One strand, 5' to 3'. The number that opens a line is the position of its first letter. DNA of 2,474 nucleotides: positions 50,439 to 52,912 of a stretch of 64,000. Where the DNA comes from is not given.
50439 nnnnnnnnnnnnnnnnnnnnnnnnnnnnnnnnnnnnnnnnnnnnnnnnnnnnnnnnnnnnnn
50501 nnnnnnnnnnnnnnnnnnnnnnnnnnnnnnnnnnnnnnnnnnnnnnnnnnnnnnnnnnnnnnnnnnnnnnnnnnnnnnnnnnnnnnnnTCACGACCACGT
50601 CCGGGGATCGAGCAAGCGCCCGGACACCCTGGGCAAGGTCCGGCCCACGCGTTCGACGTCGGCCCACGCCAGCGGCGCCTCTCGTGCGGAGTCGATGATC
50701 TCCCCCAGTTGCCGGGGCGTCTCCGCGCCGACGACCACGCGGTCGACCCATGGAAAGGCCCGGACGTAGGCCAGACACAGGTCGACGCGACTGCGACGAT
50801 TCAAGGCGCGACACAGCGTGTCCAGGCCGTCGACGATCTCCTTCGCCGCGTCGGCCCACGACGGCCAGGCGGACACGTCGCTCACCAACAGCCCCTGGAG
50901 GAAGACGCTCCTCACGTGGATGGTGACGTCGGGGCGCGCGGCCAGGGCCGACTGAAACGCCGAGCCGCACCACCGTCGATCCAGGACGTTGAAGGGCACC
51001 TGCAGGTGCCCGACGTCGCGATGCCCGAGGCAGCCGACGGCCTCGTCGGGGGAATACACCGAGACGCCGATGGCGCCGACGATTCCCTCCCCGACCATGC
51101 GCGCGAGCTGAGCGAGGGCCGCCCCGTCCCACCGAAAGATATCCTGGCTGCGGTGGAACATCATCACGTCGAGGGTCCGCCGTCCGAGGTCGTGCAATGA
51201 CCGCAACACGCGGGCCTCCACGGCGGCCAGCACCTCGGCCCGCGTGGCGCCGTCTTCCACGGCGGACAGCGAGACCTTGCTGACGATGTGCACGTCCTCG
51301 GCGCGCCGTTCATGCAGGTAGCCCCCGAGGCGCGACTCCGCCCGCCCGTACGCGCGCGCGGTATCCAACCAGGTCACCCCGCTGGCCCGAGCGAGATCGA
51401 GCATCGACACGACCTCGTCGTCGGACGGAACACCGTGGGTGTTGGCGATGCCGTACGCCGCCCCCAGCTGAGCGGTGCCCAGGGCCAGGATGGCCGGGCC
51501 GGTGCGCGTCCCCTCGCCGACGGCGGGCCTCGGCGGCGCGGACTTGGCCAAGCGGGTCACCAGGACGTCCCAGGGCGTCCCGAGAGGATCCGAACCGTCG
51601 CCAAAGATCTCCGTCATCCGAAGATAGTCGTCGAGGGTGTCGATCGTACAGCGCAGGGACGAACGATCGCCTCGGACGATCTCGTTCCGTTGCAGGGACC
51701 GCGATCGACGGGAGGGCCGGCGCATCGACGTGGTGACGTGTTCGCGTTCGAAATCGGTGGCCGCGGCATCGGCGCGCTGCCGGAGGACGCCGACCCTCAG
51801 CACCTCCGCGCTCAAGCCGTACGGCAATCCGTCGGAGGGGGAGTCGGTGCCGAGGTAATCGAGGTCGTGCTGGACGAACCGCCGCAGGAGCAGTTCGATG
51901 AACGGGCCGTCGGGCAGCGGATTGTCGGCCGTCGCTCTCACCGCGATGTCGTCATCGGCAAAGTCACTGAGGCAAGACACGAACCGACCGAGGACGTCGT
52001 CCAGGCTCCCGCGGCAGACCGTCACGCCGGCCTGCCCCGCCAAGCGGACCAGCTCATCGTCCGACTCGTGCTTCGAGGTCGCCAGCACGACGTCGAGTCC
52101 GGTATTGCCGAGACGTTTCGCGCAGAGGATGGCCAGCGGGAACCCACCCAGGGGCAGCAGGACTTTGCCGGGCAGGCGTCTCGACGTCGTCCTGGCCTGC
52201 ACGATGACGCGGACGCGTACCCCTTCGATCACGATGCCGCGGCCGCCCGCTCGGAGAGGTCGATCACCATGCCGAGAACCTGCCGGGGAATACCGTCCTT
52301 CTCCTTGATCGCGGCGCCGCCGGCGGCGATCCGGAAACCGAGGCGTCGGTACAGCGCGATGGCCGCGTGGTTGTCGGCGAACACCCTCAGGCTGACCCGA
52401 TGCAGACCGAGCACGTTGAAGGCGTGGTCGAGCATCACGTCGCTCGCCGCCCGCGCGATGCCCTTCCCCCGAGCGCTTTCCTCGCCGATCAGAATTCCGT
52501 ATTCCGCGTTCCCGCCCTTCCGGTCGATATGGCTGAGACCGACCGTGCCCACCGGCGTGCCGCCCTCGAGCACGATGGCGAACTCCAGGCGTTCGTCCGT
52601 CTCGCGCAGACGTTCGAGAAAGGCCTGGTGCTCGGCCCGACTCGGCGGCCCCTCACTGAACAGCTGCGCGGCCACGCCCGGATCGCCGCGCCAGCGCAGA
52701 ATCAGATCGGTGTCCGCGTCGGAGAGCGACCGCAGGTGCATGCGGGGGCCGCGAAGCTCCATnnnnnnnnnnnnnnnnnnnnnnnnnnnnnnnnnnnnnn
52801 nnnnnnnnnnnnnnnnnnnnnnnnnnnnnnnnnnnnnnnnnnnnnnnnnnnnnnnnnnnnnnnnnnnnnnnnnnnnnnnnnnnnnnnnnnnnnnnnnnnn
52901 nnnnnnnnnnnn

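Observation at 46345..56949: Complete pseudaminic-acid-type nonulosonic acid pathway with acetamidino and methyl tailoring, embedded in a 35-kb co-directional array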

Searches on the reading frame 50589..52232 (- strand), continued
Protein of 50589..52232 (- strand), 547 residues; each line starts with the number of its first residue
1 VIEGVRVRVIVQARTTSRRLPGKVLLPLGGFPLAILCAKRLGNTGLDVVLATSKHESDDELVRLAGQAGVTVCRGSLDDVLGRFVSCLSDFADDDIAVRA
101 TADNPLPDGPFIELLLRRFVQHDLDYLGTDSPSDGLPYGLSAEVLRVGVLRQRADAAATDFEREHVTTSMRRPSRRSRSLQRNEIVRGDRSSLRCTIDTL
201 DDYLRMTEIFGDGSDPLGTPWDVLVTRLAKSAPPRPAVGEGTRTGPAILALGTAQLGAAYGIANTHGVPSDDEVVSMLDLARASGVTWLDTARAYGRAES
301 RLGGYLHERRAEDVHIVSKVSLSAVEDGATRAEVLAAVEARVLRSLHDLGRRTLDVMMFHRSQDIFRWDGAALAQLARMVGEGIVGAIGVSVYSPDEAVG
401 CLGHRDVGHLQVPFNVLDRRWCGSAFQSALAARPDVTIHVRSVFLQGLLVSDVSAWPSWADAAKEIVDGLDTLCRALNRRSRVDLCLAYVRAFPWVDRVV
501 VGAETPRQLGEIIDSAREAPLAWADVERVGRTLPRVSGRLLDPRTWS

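Call 65: search_dna_similar(query=window:50589-52232:-, collection=plasmids, mode=protein, max_rows=25, max_evalue=1e-20)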
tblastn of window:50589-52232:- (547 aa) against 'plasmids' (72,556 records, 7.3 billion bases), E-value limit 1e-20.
Records with a match: 12; places in all: 12; records where one place covers at least 80% of the query: 2.
Best place of each record, by identity: <60% 12.
By first word of the organism name: Bacillus 8; Priestia 2; Marinovum 1; Maritalea 1.
By predicted mobility (MOB-suite, as given by PLSDB): non-mobilizable 12.
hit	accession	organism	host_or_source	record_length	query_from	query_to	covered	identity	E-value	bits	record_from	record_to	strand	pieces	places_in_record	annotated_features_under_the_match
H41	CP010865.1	Marinovum algicola DG 898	-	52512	7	546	99%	43.0%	5e-105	353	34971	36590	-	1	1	Spore coat polysaccharide biosynthesis protein F, CMP-KDO ...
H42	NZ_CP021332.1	Maritalea myrionectae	pure culture,Lava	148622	1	546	100%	41.7%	5e-103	347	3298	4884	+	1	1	aldo/keto reductase | SDR family oxidoreductase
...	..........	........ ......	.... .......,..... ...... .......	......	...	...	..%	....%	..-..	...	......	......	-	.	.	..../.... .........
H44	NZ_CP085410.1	Bacillus thuringiensis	single cell,soil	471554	249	546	54%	31.3%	2e-38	158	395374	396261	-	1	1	aldo/keto reductase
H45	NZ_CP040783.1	Bacillus thuringiensis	whole organism,soil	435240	249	546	54%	31.0%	3e-38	157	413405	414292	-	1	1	aldo/keto reductase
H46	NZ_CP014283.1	Bacillus thuringiensis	cell culture,soil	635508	249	546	54%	31.0%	1e-37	156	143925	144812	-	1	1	aldo/keto reductase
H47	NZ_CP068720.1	Bacillus cereus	Angelica sinensis Dlies,single cell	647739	249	546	54%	31.0%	2e-37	155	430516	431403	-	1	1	aldo/keto reductase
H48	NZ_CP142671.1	Bacillus albus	cell culture,soil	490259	249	546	54%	30.7%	1e-38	159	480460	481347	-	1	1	aldo/keto reductase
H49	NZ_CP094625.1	Bacillus thuringiensis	whole organism,soil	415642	249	546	54%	30.7%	2e-37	155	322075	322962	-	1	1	aldo/keto reductase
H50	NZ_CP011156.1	Bacillus cereus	cell culture,vomit of food poisoning ...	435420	249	546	54%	30.7%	2e-37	155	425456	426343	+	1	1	aldo/keto reductase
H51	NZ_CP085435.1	Priestia megaterium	single cell,soil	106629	249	547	55%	29.4%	8e-34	144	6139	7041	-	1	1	aldo/keto reductase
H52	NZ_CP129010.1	Priestia aryabhattai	mixed culture,sea water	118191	249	547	55%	29.0%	3e-33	142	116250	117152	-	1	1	aldo/keto reductase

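Call 66: get_annotated_region(hit=H42, flank=10000)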
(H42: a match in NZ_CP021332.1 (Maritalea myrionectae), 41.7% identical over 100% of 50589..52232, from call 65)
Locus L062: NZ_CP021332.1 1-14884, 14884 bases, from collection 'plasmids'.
description: Maritalea myrionectae strain HL2708#5 plasmid pHL2708Y3, complete sequence
organism: Maritalea myrionectae (NCBI taxid 454601)
taxonomy: Bacteria; Pseudomonadota; Alphaproteobacteria; Hyphomicrobiales; Devosiaceae; Maritalea; Maritalea myrionectae
host: -; source: pure culture,Lava; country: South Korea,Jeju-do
typing (MOB-suite, as given by PLSDB): non-mobilizable
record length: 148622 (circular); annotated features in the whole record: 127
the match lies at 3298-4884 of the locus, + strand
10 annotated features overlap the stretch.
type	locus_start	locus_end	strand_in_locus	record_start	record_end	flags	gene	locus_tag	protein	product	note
CDS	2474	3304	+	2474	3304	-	-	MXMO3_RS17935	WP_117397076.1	SDR family oxidoreductase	-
CDS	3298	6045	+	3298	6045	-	-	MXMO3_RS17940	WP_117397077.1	aldo/keto reductase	-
CDS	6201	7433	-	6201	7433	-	-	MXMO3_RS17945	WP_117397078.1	glycosyltransferase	-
CDS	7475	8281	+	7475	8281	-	-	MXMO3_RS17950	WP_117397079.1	glycosyltransferase family A protein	-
CDS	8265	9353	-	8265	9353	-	-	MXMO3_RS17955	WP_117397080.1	AGE family epimerase/isomerase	-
CDS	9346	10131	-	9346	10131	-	-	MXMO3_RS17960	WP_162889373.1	alpha-2,3-sialyltransferase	-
CDS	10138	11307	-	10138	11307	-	-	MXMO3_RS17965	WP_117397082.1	acylneuraminate cytidylyltransferase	-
CDS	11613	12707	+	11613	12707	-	-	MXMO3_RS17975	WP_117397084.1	DUF6716 putative glycosyltransferase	-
CDS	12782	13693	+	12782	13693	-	-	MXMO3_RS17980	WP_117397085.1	N-acetylneuraminate synthase family protein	GO:0016051 - carbohydrate biosynthetic process [Evidence IEA]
CDS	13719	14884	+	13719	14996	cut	-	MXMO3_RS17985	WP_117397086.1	sugar transferase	-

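Call 67: get_annotated_region(hit=H41, flank=10000)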
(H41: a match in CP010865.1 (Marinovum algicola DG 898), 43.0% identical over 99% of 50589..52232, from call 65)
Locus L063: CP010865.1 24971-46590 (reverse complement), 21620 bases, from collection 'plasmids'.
description: Marinovum algicola DG 898 plasmid pMaD10, complete sequence
organism: Marinovum algicola DG 898 (NCBI taxid 988812)
taxonomy: Bacteria; Pseudomonadota; Alphaproteobacteria; Rhodobacterales; Roseobacteraceae; Marinovum; Marinovum algicola; Marinovum algicola DG 898
host: -; source: -; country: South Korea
typing (MOB-suite, as given by PLSDB): non-mobilizable; replicon rep_cluster_252
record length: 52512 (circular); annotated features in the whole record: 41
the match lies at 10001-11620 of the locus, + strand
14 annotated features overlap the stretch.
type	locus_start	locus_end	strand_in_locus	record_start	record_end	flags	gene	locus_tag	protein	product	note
CDS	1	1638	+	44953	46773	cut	-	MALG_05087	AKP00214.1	Glucosamine 6-phosphate synthetase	-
CDS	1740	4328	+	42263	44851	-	-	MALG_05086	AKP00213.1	Mannosyltransferase OCH1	-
CDS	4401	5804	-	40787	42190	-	-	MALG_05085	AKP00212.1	Phosphomannomutase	-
CDS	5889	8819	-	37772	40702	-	-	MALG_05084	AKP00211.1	hypothetical protein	-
CDS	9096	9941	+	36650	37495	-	-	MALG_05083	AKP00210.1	Dehydrogenase with variable specificity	-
CDS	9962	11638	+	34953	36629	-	-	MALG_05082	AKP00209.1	Spore coat polysaccharide biosynthesis protein F, CMP-KDO synthetase-like protein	-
CDS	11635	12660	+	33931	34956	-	-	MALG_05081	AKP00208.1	Capsule polysaccharide export protein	-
CDS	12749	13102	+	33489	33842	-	-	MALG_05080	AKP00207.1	hypothetical protein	-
CDS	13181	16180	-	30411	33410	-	-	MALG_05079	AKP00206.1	hypothetical protein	-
CDS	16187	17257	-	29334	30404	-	-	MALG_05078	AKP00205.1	pseudaminic acid synthase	-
CDS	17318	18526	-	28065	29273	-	-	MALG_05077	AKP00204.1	Tetratricopeptide repeat protein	-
CDS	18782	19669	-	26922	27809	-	-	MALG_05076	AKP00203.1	UDP-glucose 4-epimerase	-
CDS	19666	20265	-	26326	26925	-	-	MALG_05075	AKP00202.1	UDP-glucose 4-epimerase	-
CDS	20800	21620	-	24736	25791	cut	-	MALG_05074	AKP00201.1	Spore coat polysaccharide biosynthesis protein, predicted glycosyltransferase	-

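Call 70: find_related_loci(query=A1, collection=viral_contigs, flank=4000)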
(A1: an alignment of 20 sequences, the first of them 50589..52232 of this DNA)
Query A1 (547 aa) in viral_contigs; peptide patterns used: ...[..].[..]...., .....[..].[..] (x = any residue, [..] = any of these).
42 stretches matched a pattern; 15 encode a relative of the query (tblastn E <= 1e-3); 15 distinct loci.
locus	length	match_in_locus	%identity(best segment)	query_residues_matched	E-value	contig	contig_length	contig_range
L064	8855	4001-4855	30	249-546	1e-44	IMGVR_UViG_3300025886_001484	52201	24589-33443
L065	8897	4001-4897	29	249-547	3e-44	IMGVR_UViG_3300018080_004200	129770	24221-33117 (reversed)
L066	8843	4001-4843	28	249-546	1e-42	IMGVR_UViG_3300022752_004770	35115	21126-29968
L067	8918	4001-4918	27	243-547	2e-41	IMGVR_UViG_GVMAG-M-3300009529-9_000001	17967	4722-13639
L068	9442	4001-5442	31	6-547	2e-27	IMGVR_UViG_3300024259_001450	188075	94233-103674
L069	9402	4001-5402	33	1-546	3e-24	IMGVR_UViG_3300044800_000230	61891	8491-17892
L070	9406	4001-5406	34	6-528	5e-22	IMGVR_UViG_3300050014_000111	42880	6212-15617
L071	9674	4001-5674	34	7-547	1e-19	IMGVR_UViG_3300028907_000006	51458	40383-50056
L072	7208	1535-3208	33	7-547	4e-19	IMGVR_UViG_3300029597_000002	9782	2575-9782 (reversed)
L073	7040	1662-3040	33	6-528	4e-18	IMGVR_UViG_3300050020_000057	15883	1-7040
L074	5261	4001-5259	27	6-528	5e-17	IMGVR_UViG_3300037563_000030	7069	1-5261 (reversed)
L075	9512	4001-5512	28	5-546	2e-15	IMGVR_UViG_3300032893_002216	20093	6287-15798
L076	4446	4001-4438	33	243-399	5e-12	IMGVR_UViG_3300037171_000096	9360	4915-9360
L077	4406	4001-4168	47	243-299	3e-9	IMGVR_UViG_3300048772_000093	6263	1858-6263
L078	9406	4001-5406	34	6-528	5e-22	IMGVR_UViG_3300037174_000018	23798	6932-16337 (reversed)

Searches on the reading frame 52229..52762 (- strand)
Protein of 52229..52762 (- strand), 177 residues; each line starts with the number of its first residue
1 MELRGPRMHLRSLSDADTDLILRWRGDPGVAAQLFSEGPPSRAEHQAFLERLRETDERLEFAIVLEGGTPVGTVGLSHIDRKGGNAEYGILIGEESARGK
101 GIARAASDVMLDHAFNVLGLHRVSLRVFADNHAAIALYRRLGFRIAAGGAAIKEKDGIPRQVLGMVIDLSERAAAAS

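Call 7: search_protein_families(library=ncbifam, proteins=[window:52229-52762:-], max_evalue=0.00001)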
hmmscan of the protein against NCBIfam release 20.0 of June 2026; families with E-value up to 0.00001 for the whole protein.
window:52229-52762:- (177 aa): 6 families
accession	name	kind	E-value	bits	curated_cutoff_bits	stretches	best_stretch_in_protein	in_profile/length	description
TIGR03585.1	PseH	equivalog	8.4e-22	77.9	93.1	1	9-148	2-138/156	UDP-4-amino-4,6-dideoxy-N-acetyl-beta-L-altrosamine N-acetyltransferase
NF011709.0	PRK15130.1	equivalog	1.8e-12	47.5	218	1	63-146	61-143/186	spermidine N1-acetyltransferase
NF007527.0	PRK10140.1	equivalog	3.2e-09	36.8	236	1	69-151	61-144/162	N-acetyltransferase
NF040503.1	resist_ArsN1a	equivalog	3.4e-08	33.4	170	1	82-145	74-135/159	arsinothricin resistance N-acetyltransferase ArsN1 family A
NF000485.1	TlmB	exception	3.7e-06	26.4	625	1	1-144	1-142/292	bleomycin family antibiotic N-acetyltransferase TlmB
TIGR01575.1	rimI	equivalog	8.4e-06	26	86.4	0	46-146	21-115/132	ribosomal protein S18-alanine N-acetyltransferase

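Call 8: search_protein_families(library=pfam, proteins=[window:52229-52762:-], max_evalue=0.00001)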
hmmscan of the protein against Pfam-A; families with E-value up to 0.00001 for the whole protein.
window:52229-52762:- (177 aa): 5 families
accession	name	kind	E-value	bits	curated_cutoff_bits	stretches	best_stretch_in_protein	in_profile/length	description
PF13302.13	Acetyltransf_3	-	2e-25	90.5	25.4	1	7-144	1-138/138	Acetyltransferase (GNAT) domain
PF00583.31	Acetyltransf_1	-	6.2e-18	65.6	20.7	1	43-143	19-116/116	Acetyltransferase (GNAT) family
PF13523.12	Acetyltransf_8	-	1.6e-11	44.5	27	1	15-145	3-139/145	Acetyltransferase (GNAT) domain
PF13420.13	Acetyltransf_4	-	1.4e-08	35.4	24.3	1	10-147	1-138/155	Acetyltransferase (GNAT) domain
PF13508.13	Acetyltransf_7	-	1.6e-07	32.1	27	1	60-144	4-83/84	Acetyltransferase (GNAT) domain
